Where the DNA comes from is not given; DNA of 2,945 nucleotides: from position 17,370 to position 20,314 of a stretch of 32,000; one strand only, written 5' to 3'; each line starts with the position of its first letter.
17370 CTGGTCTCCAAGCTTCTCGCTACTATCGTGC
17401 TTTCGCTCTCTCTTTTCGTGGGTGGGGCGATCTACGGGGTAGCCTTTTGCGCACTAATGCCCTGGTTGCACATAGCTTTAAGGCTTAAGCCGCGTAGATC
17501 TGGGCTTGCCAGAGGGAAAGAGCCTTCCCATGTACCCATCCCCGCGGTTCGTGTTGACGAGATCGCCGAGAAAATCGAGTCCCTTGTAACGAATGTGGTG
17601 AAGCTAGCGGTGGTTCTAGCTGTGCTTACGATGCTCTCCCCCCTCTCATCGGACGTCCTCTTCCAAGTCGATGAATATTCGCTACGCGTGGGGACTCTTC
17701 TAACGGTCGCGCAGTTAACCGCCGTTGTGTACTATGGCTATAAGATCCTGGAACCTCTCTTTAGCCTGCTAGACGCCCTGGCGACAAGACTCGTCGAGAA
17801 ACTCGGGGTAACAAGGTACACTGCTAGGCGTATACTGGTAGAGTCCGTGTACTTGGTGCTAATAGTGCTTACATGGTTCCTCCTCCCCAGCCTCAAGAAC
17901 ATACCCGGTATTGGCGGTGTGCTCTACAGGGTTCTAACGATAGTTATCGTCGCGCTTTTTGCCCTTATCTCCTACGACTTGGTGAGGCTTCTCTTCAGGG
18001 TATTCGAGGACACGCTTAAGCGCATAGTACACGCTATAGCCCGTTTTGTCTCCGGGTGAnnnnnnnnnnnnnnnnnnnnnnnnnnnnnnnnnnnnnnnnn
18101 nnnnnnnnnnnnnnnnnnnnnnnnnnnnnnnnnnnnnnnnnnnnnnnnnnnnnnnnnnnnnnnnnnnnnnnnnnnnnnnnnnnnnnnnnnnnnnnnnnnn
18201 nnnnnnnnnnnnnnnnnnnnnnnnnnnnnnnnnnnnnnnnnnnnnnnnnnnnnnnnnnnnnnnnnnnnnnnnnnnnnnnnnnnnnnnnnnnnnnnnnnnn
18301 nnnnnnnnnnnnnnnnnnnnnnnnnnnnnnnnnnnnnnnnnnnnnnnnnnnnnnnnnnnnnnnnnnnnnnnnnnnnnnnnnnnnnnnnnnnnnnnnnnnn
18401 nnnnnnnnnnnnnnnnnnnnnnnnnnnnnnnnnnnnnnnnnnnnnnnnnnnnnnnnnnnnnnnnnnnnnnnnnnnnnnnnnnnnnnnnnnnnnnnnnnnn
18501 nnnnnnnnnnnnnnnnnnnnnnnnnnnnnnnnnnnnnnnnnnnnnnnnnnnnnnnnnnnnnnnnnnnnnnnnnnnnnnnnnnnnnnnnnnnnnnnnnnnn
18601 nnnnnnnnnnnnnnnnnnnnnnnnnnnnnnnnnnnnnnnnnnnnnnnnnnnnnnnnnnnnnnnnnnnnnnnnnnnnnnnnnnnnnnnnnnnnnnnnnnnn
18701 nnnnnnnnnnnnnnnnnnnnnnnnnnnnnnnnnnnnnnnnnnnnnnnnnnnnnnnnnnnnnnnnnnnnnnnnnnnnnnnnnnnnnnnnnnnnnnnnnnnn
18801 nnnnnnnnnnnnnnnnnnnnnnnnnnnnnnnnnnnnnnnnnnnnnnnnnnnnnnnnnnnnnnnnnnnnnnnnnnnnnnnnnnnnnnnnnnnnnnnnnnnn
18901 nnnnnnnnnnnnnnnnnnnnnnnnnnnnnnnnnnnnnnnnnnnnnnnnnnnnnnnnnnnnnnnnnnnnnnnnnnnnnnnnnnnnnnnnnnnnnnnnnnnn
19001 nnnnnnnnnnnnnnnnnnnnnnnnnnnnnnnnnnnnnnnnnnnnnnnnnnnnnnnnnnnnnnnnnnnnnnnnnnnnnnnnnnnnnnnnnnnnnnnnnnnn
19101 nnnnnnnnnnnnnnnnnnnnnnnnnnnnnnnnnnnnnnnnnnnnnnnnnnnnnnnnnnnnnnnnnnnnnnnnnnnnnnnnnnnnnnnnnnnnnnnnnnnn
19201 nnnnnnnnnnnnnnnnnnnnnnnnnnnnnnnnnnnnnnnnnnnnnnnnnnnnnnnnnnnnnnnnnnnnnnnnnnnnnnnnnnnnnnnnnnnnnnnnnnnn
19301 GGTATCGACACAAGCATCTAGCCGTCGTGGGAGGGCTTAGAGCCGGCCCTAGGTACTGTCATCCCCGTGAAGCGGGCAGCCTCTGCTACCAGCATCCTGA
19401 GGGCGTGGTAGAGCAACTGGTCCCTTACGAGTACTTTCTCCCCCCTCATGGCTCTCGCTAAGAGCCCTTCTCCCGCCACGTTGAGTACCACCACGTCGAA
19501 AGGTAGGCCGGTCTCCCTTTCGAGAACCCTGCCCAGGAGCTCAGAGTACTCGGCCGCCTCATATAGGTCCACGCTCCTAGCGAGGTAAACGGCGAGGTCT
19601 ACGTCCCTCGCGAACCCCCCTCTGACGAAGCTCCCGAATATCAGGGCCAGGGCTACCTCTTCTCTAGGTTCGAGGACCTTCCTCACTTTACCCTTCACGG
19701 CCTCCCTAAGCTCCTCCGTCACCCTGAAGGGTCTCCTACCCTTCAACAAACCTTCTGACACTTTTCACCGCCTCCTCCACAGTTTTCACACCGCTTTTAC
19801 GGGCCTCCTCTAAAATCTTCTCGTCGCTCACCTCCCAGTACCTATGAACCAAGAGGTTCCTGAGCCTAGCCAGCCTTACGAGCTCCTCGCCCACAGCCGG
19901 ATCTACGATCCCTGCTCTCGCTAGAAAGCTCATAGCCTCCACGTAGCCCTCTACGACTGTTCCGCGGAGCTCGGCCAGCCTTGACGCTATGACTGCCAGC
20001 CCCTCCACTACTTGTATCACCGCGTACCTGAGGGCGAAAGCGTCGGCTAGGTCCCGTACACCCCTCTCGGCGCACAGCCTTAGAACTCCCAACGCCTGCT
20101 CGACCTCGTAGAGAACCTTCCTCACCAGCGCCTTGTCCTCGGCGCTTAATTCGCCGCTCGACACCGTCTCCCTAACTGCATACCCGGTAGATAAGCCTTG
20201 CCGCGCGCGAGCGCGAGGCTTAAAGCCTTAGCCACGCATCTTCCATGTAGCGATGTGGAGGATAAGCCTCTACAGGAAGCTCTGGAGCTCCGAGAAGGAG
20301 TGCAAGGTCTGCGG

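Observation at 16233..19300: Tandem IPCT-DIPPS-like paralogues with reciprocal loss of catalytic motifs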

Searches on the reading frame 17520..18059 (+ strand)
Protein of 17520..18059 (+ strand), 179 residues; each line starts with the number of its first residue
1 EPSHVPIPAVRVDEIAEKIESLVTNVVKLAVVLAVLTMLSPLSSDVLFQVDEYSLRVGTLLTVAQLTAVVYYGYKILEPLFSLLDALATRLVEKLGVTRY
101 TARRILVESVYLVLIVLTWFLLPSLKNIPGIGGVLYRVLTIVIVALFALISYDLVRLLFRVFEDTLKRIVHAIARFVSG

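Call 42: search_protein_families(library=pfam, proteins=[window:17520-18059:+], max_evalue=0.01)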
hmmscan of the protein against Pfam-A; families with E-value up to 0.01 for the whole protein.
window:17520-18059:+ (179 aa): 0 families

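Call 65: search_protein_representatives(protein=window:17520-18059:+)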
Query: 179 residues. Proteins with E-value up to 0.001 (for the whole library): 47; up to 1e-10: 24; up to 1e-30: 1. The best 47 are listed.
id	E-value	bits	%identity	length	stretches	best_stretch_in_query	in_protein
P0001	7.6e-100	348.0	100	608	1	1-179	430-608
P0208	2.5e-27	112.3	38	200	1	6-175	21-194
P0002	1.3e-23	100.2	34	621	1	6-178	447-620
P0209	4.4e-20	88.8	34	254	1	12-178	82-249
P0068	3.7e-19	85.8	33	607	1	14-178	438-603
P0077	2.0e-18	83.4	35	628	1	12-174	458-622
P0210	3.9e-17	79.2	30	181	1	14-176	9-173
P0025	4.1e-17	79.1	32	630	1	10-176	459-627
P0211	1.0e-16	77.8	34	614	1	6-170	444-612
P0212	2.1e-15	73.5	33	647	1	17-175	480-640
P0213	3.8e-15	72.7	29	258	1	14-172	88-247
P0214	1.9e-14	70.4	35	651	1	10-172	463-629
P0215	4.5e-14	69.2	29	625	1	13-175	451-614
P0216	8.6e-14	68.3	34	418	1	13-176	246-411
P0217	1.0e-13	68.1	27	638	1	12-176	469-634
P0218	1.5e-13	67.5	32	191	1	11-179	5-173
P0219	3.8e-13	66.2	28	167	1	16-167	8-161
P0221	5.6e-13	65.7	30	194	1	10-172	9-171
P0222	8.6e-13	65.1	26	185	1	11-177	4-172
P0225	1.3e-10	58.0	29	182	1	11-173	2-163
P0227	4.8e-10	56.1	32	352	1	11-162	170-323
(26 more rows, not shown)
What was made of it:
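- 17559..18056 (+): C-terminal membrane module (res 443-608): about 3 TM helices, a hairpin and a long amphipathic helix. It is conserved in both intact and dead family members. Also found as stand-alone ~170-200 aa proteins (call 65).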

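Call 66: search_protein_families(library=pfam, proteins=[P0208, P0210, P0218, P0219, P0221, P0222, P0225, P0216, P0227], max_evalue=0.1)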
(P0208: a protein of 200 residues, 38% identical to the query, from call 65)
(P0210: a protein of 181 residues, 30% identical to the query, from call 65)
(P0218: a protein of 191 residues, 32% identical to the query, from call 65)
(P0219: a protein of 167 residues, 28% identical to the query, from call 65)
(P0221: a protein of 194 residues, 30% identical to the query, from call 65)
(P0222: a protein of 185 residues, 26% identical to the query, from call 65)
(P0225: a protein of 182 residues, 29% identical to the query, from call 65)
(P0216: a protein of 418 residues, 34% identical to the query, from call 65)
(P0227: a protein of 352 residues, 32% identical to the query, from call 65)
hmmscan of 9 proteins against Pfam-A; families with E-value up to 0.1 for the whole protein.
P0208 (200 aa): 0 families

P0210 (181 aa): 0 families

P0218 (191 aa): 1 family
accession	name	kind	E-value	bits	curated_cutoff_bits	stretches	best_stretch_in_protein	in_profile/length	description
PF04610.19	TrbL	-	0.023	14.9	25.9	1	6-144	14-138/215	TrbL/VirB6 plasmid conjugal transfer protein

P0219 (167 aa): 0 families

P0221 (194 aa): 0 families

P0222 (185 aa): 0 families

P0225 (182 aa): 0 families

P0216 (418 aa): 0 families

P0227 (352 aa): 1 family
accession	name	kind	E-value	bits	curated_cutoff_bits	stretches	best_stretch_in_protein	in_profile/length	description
PF01066.26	CDP-OH_P_transf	-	4.4e-10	40.6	22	1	5-84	33-109/152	CDP-alcohol phosphatidyltransferase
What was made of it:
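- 17559..18056 (+): No Pfam family (calls 42, 66)
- Tried and rejected: There is no Pfam family (calls 42, 66).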

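Call 67: find_encoding_contigs(protein=P0210, flank=5000, max_places=3)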
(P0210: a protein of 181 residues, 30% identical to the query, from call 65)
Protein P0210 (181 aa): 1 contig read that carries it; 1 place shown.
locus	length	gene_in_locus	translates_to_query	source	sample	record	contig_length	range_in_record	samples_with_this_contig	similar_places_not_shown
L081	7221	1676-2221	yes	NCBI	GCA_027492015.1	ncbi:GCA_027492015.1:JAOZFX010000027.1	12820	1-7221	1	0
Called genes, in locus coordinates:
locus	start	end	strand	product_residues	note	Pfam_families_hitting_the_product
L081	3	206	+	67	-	?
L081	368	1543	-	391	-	PF07690:MFS_1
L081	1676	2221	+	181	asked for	-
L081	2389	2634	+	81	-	-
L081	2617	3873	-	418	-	PF02040:ArsB, PF03600:CitMHS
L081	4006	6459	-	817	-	PF14890:Intein_splicing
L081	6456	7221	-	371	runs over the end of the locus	PF09376:NurA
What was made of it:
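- Tried and rejected: A stand-alone homologue (P0210) sits in an unrelated context (call 67).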

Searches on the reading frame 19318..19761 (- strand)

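Call 11: search_protein_families(library=pfam, proteins=[window:19318-19761:-], max_evalue=0.001)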
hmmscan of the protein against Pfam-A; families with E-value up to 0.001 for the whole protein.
window:19318-19761:- (147 aa): 2 families
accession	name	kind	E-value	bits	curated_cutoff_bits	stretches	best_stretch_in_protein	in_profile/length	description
PF18765.7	Polbeta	-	3.8e-12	46.7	26.9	1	25-113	2-89/93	Polymerase beta, Nucleotidyltransferase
PF01909.29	NTP_transf_2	-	1.1e-05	26.2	21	1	25-94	3-75/93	Nucleotidyltransferase domain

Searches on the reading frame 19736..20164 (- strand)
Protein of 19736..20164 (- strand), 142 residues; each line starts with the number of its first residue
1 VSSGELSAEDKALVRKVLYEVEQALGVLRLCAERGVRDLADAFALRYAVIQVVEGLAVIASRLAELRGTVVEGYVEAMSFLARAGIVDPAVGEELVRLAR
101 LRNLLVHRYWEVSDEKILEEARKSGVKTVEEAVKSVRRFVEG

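Call 11: search_protein_families(library=pfam, proteins=[window:19736-20164:-], max_evalue=0.001)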
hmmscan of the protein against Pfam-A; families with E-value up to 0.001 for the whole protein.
window:19736-20164:- (142 aa): 1 family
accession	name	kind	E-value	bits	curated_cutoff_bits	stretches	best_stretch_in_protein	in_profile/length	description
PF01934.22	HepT-like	-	1.7e-14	54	23.5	1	33-134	18-118/120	Ribonuclease HepT-like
